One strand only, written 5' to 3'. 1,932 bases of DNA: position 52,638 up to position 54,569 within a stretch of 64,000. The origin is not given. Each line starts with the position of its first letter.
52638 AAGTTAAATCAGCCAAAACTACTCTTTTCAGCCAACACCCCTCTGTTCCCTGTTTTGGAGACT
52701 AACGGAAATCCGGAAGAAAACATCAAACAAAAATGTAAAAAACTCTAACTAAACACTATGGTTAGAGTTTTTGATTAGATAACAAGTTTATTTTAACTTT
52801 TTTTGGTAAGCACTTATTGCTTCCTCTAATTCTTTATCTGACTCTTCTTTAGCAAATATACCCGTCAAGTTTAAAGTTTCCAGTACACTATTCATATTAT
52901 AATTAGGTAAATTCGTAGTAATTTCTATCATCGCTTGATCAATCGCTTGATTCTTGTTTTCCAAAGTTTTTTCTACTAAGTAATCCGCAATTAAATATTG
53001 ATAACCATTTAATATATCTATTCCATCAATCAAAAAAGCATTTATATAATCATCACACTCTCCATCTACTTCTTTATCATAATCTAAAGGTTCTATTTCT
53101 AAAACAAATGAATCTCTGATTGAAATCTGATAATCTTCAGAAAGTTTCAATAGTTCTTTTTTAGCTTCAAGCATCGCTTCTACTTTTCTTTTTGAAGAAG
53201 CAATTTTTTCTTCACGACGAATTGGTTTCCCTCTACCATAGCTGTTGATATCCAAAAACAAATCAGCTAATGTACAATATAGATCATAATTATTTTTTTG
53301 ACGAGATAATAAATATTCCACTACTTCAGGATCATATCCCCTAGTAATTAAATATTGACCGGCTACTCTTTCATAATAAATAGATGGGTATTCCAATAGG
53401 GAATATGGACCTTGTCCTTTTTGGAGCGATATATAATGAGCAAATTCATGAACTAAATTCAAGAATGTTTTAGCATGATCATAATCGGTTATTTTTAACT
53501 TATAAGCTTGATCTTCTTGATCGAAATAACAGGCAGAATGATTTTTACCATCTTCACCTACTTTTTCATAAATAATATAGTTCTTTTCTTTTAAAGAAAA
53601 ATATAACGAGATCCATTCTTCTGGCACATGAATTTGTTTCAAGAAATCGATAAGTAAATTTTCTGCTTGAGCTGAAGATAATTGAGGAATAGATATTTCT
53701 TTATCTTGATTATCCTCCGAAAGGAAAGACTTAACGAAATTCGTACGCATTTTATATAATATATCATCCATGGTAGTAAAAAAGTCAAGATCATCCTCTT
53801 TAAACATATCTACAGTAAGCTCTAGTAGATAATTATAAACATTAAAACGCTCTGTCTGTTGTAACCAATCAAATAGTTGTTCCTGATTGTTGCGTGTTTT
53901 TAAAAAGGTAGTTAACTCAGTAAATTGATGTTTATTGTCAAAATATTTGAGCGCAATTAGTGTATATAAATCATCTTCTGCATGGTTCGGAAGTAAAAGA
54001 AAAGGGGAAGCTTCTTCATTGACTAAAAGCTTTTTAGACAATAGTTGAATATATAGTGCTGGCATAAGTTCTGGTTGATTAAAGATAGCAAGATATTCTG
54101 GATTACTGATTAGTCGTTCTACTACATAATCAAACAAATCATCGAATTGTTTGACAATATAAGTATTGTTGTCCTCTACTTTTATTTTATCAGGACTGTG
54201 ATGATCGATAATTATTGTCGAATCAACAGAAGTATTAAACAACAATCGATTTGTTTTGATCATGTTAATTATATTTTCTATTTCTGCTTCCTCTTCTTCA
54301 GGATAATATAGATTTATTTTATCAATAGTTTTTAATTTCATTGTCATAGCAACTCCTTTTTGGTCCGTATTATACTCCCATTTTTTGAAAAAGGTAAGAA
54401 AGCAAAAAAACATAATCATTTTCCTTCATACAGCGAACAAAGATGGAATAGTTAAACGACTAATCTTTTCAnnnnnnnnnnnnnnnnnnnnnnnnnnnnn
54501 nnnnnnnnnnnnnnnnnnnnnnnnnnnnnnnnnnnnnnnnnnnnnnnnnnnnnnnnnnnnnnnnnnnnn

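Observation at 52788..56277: Extended SigA-like sigma factor lacking region-2.3 tryptophans, with an upstream micro-ORF and downstream HExxH protein in an accessory block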

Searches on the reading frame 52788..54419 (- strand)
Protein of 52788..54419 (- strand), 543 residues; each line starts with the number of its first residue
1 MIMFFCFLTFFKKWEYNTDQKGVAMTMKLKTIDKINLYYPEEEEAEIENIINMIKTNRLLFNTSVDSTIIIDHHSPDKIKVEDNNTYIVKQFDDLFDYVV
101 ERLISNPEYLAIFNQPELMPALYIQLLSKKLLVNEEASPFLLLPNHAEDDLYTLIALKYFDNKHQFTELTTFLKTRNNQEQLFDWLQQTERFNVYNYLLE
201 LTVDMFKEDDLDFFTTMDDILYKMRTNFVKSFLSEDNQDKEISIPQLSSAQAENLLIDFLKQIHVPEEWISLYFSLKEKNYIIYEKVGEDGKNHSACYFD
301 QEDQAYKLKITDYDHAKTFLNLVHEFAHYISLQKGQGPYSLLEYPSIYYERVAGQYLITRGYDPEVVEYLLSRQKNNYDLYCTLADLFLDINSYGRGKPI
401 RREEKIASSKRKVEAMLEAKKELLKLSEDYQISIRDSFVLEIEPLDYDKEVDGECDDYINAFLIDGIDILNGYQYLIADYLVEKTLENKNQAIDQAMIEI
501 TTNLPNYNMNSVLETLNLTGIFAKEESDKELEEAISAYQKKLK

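Call 3: search_protein_families(library=pfam, proteins=[window:52788-54419:-], max_evalue=0.1)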
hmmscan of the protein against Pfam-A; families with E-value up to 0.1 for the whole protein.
window:52788-54419:- (543 aa): 0 families

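Call 4: search_protein_families(library=ncbifam, proteins=[window:52788-54419:-], max_evalue=0.1)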
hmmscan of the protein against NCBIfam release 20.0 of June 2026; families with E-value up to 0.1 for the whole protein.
window:52788-54419:- (543 aa): 0 families

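Call 5: search_protein_families(library=padloc, proteins=[window:52788-54419:-], max_evalue=0.1)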
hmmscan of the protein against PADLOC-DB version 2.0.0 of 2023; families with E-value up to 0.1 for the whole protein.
window:52788-54419:- (543 aa): 0 families

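Call 6: search_protein_families(library=phrogs, proteins=[window:52788-54419:-], max_evalue=0.1)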
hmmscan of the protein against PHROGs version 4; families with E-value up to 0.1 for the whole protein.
window:52788-54419:- (543 aa): 1 family
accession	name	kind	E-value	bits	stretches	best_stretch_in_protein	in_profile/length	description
phrog_6830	-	unknown function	0.00068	20.5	1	154-270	24-129/241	-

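Call 21: find_homologous_proteins(query=window:52788-54419:-)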
Query window:52788-54419:- (543 aa): 78 proteins with E <= 0.001 among 8000 candidates.
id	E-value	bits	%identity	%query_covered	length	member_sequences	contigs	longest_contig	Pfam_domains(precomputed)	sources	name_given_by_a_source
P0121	0.0e+0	1198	100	100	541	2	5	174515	-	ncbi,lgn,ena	-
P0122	1.6e-182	626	58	94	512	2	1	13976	-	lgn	-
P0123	2.1e-180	619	56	95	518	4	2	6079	-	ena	-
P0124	2.1e-132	461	48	95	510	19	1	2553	-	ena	-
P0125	1.9e-97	346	39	92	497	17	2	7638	-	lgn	-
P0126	4.7e-94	334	40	93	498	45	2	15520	-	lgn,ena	-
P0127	6.3e-94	334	39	91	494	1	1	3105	-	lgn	-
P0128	1.9e-93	332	38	92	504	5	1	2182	-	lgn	-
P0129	4.0e-93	331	39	93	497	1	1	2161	-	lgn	-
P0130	6.9e-93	331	39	93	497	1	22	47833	-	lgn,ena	-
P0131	1.1e-92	330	39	93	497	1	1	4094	-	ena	-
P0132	1.3e-92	330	39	93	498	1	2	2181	-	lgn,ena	-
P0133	1.6e-92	329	39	93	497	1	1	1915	-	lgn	-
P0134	2.9e-92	328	40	93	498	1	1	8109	-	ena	-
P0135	7.5e-92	327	39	93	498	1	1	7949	-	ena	-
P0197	1.2e-49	188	30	80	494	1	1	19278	-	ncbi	-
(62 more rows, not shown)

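Call 22: find_encoding_contigs(protein=P0122, flank=8000, max_places=3)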
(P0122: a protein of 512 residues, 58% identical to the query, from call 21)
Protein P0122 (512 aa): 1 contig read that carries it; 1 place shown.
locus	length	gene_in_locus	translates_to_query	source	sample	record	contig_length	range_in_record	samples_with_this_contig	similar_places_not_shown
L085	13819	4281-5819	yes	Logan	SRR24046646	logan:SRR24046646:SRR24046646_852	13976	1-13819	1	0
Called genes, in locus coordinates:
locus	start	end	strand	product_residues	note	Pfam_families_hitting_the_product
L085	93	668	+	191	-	-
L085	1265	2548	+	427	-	-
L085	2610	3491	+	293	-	-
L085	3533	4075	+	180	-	-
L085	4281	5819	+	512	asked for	-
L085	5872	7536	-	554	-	-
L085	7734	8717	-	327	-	-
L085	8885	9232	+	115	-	PF01476:LysM, PF23446:LysM1_NFP_LYK (faint), PF23473:LysM3_LYK4_5, PF01476:LysM, PF23473:LysM3_LYK4_5 (weak)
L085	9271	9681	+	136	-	-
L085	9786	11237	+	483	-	-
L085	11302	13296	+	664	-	PF00456:Transketolase_N, PF02779:Transket_pyr, PF22613:Transketolase_C_1, PF02780:Transketolase_C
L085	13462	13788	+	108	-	PF10747:SirA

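Call 23: find_encoding_contigs(protein=P0130, flank=8000, max_places=3)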
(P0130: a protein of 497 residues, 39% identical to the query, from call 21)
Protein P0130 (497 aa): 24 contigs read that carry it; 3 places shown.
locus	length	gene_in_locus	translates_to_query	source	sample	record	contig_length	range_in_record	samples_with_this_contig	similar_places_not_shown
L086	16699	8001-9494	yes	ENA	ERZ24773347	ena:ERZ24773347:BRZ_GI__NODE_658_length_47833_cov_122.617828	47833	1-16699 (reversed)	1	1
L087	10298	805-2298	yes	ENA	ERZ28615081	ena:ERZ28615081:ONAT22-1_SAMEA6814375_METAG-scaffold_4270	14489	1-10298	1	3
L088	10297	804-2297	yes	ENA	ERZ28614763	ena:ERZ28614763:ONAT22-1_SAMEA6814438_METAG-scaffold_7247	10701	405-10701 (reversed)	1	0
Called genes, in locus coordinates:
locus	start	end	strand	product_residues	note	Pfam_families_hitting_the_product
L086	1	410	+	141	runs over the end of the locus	PF04472:SepF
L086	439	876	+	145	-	PF05103:DivIVA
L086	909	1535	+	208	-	PF04607:RelA_SpoT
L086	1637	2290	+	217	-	-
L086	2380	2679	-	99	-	PF12647:RNHCP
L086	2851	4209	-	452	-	PF01432:Peptidase_M3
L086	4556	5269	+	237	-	PF02616:SMC_ScpA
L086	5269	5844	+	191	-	PF04079:SMC_ScpB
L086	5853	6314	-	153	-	-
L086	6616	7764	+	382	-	PF12323:HTH_OrfB_IS605, PF01385:OrfB_IS605, PF07282:Cas12f1-like_TNB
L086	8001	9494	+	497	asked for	-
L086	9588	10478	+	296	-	PF02541:Ppx-GppA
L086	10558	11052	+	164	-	-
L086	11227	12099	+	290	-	PF10672:Methyltrans_SAM, PF03602:Cons_hypoth95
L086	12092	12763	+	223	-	PF00849:PseudoU_synth_2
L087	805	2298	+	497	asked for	-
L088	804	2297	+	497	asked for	-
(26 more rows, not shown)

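Call 24: find_encoding_contigs(protein=P0197, flank=8000, max_places=3)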
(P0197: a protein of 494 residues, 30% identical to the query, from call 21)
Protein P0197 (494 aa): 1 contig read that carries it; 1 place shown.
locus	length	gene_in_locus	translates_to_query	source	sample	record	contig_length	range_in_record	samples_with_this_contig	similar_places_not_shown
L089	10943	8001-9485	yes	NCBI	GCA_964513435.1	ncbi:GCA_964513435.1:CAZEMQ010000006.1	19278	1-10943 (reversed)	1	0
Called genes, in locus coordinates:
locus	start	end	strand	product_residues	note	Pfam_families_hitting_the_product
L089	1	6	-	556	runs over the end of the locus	PF01943:Polysacc_synt, PF03023:MurJ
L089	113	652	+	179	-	PF04011:LemA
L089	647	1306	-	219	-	PF03167:UDG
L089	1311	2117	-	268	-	PF03690:MYG1_exonuc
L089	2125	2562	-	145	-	PF02590:SPOUT_MTase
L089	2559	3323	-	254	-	PF00753:Lactamase_B, PF23023:Anti-Pycsar_Apyc1, PF13483:Lactamase_B_3 (weak), PF12706:Lactamase_B_2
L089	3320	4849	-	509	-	PF01476:LysM (weak), PF01551:Peptidase_M23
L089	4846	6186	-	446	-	PF00772:DnaB, PF13481:AAA_25, PF03796:DnaB_C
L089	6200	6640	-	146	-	PF01281:Ribosomal_L9_N, PF03948:Ribosomal_L9_C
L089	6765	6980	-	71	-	PF01084:Ribosomal_S18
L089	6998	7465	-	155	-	PF00436:SSB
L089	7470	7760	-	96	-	PF01250:Ribosomal_S6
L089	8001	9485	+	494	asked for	-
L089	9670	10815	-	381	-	PF01757:Acyl_transf_3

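Call 32: find_encoding_contigs(protein=P0201, flank=10000, max_places=3)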
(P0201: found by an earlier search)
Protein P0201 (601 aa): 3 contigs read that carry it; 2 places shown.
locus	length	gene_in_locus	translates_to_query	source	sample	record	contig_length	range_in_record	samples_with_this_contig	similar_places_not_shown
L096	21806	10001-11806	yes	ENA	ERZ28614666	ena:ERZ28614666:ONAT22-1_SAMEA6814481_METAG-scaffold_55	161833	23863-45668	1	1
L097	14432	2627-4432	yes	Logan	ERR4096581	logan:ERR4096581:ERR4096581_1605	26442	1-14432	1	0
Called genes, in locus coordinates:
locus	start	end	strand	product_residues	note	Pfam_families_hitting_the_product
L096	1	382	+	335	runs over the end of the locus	PF01594:AI-2E_transport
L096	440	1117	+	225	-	PF00625:Guanylate_kin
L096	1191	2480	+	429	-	PF13240:Zn_Ribbon_1 (weak)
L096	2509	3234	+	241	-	PF04893:Yip1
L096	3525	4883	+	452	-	PF13393:tRNA-synt_His, PF00587:tRNA-synt_2b, PF03129:HGTP_anticodon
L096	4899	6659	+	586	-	PF01336:tRNA_anti-codon, PF01409:tRNA-synt_2d (faint), PF00152:tRNA-synt_2, PF02938:GAD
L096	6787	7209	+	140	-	-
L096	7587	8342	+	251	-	PF15515:MvaI_BcnI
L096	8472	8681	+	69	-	-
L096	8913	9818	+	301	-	-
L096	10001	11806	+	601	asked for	PF04542:Sigma70_r2, PF04539:Sigma70_r3, PF04545:Sigma70_r4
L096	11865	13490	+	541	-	-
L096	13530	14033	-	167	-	-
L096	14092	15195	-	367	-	-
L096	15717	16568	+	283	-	-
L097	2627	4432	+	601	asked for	PF04542:Sigma70_r2, PF04539:Sigma70_r3, PF04545:Sigma70_r4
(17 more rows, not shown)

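Call 35: search_protein_families(library=pfam, proteins=[P0201], max_evalue=1)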
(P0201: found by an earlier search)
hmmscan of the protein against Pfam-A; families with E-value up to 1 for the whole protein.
P0201 (601 aa): 7 families
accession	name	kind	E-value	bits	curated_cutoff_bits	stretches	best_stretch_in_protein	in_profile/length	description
PF04542.20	Sigma70_r2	-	6.7e-20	71.1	24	1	250-318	1-69/71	Sigma-70 region 2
PF04545.22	Sigma70_r4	-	6.5e-12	45.2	24.1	1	422-471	4-49/50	Sigma-70, region 4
PF04539.22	Sigma70_r3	-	1.2e-10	41.8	25.3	1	330-395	2-67/78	Sigma-70 region 3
PF00140.25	Sigma70_r1_2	-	0.018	15.4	22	1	226-245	15-34/34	Sigma-70 factor, region 1.2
PF02682.21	CT_C_D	-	0.018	15.2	22.1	0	305-384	72-135/202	Carboxyltransferase domain, subdomain C and D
PF20461.3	DUF6714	-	0.058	13.8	27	1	305-356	4-58/161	Family of unknown function (DUF6714)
PF05163.17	DinB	-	0.23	11.9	23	0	504-567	14-72/165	DinB family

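Call 40: search_solved_structures(query=A3, max_evalue=10, show_alignments=2)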
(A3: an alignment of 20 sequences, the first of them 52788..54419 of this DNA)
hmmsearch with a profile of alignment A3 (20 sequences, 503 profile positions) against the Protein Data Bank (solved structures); distinct sequences matched with E-value up to 10: 0.

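Call 41: search_protein_families(library=pfam, alignment_id=A3, max_evalue=1)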
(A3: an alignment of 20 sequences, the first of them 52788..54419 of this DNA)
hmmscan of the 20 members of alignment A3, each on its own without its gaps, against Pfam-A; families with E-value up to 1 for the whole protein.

A. member 1, window:52788-54419:- (543 aa): 1 family
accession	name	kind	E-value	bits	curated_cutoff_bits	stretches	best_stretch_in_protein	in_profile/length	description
PF20306.3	Sp-DndD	-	0.48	11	27.2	1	252-280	2-30/51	Small protein found in certain Dnd DNA modification systems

B. families by the number of members that match (of 20 scanned): 20 families
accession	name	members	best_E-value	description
PF09675.16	Chlamy_scaf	2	0.022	Chlamydia-phage Chp2 scaffold (Chlamy_scaf)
PF23702.2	ARM_ECM29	2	0.16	ECM29, ARM-like repeats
PF05373.16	Pro_3_hydrox_C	1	0.0097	L-proline 3-hydroxylase, C-terminal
PF21289.3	EDC4_C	1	0.0098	Enhancer of mRNA-decapping protein 4, C-terminal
PF13638.12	PIN_4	1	0.012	PIN domain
PF06757.18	Ins_allergen_rp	1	0.016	Insect allergen related repeat, nitrile-specifier detoxification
PF03009.23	GDPD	1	0.018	Glycerophosphoryl diester phosphodiesterase family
PF18631.6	Cucumopine_C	1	0.042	Cucumopine synthase C-terminal helical bundle domain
PF20184.3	DUF6547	1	0.054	Family of unknown function (DUF6547)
PF12329.13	TMF_DNA_bd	1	0.057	TATA element modulatory factor 1 DNA binding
PF13628.12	DUF4142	1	0.064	Domain of unknown function (DUF4142)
PF08624.15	CRC_subunit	1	0.077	Chromatin remodelling complex Rsc7/Swp82 subunit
PF06733.21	DEAD_2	1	0.092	DEAD_2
PF22557.2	DuOB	1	0.11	Dual OB-containing domain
PF10073.14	GapR_DNA-bd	1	0.18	GapR-like, DNA-binding domain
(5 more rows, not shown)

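Call 50: predict_structure(alignment_id=A2)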
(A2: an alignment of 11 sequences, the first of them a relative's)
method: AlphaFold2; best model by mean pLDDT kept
length: 601 residues; sequences in the alignment: 11
mean_pLDDT: 68.5   pTM: 0.35
mean pLDDT of the five models: 68.5, 67.3, 64.7, 62.5, 62.4
residues with pLDDT >= 90: 42; 70-90: 300; 50-70: 110; < 50: 149
segments of 3 or more residues with pLDDT < 50: 159-168, 192-211, 319-325, 374-400, 483-489, 502-506, 508-510, 512-540, 569-601
pLDDT, mean of each block of 10 residues (from residue 1): 58 81 85 75 86 81 74 89 86 90 89 89 87 84 90 67 42 82 74 33 33 63 75 86 87 87 71 85 89 80 87 64 51 83 87 90 84 45 37 39 60 75 85 75 81 83 79 62 46 52 45 47 39 42 53 66 51 38 33 33 27
secondary structure, 60 per line:
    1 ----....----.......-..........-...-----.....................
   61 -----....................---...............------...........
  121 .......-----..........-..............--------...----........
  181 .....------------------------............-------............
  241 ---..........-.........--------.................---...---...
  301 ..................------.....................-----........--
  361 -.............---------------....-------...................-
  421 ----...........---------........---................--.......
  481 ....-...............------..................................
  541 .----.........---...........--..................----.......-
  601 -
elements in order: H5-8 H13-19 H21-30 H40-60 H66-85 H89-103 H110-127 H133-142 H144-157 H173-185 H210-221 H229-240 H244-253 H255-263 H272-288 H298-318 H325-345 H351-358 H362-374 H390-393 H401-419 H425-435 H445-452 H456-471 H474-484 H486-500 H507-541 H546-554 H558-568 H571-588 H593-599

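Call 54: fold_search(model_id=the predicted structure, library=pdb)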
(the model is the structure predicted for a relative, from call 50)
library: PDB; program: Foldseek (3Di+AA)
matches with E <= 10: 370; with E <= 0.001: 191
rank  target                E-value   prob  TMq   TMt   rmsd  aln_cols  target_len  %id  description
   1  9a58_A                3.8e-15  1.00  0.19  0.29  24.5       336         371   31  Integrative model of SIGA-RPOC by crosslinking MS and deep learning (released 2024-09-18)
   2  5ipl_F                3.4e-14  1.00  0.18  0.38  25.4       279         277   31  SigmaS-transcription initiation complex with 4-nt nascent RNA (released 2016-03-30)
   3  6ccv_F                6.4e-14  1.00  0.18  0.33  25.0       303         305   34  Crystal structure of a Mycobacterium smegmatis RNA polymerase transcription initiation complex with inhibitor Rifampic (released 2018-08-15)
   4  6omf_F                1.2e-13  1.00  0.19  0.38  25.6       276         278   31  CryoEM structure of SigmaS-transcription initiation complex with activator Crl (released 2019-08-28)
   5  6xl5_F                1.6e-13  1.00  0.15  0.19  29.6       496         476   22  Cryo-EM structure of EcmrR-RNAP-promoter open complex (EcmrR-RPo) (released 2021-04-07)
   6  8x6f_E                2.0e-13  1.00  0.19  0.40  24.5       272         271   34  Cryo-EM structure of Staphylococcus aureus sigA-dependent RNAP-promoter open complex (released 2024-06-05)
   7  5tw1_F                2.0e-13  1.00  0.18  0.34  25.1       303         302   33  Crystal structure of a Mycobacterium smegmatis transcription initiation complex with RbpA (released 2017-01-18)
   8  6uu9_FFF              3.2e-13  1.00  0.18  0.39  25.4       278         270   31  E. coli mutant sigma-S transcription initiation complex with an 8-nt RNA ("Fresh" mutant crystal soaked with GTP, UT (released 2020-08-26)
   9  6uu7_FFF              3.4e-13  1.00  0.18  0.39  25.7       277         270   30  E. coli sigma-S transcription initiation complex with a 6-nt RNA and an NTP ("Old" crystal soaked with UTP, CTP, ddG (released 2020-08-26)
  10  6vvv_F                4.4e-13  1.00  0.17  0.33  25.1       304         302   32  Crystal structure of a Mycobacterium smegmatis transcription initiation complex with Rifampicin-resistant RNA polymera (released 2020-10-21)
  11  7vf9_F                4.8e-13  1.00  0.18  0.39  25.5       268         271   35  Cryo-EM structure of Pseudomonas aeruginosa RNAP sigmaS holoenzyme complexes (released 2022-07-27)
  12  5vi8_F                5.5e-13  1.00  0.18  0.32  25.1       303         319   33  Structure of a mycobacterium smegmatis transcription initiation complex with an upstream-fork promoter fragment (released 2017-04-26)
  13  7l7b_F                6.3e-13  1.00  0.18  0.39  24.7       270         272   34  Clostridioides difficile RNAP with fidaxomicin (released 2022-02-02)
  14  7mki_L                6.9e-13  1.00  0.14  0.18  29.9       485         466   21  Cryo-EM structure of Escherichia coli RNA polymerase bound to lambda PR (-5G to C) promoter DNA (released 2021-09-29)
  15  6uu8_FFF              7.9e-13  1.00  0.18  0.39  25.6       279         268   32  E. coli mutant sigma-S transcription initiation complex with a 7-nt RNA ("Fresh" mutant crystal soaked with GTP, UTP (released 2020-08-26)
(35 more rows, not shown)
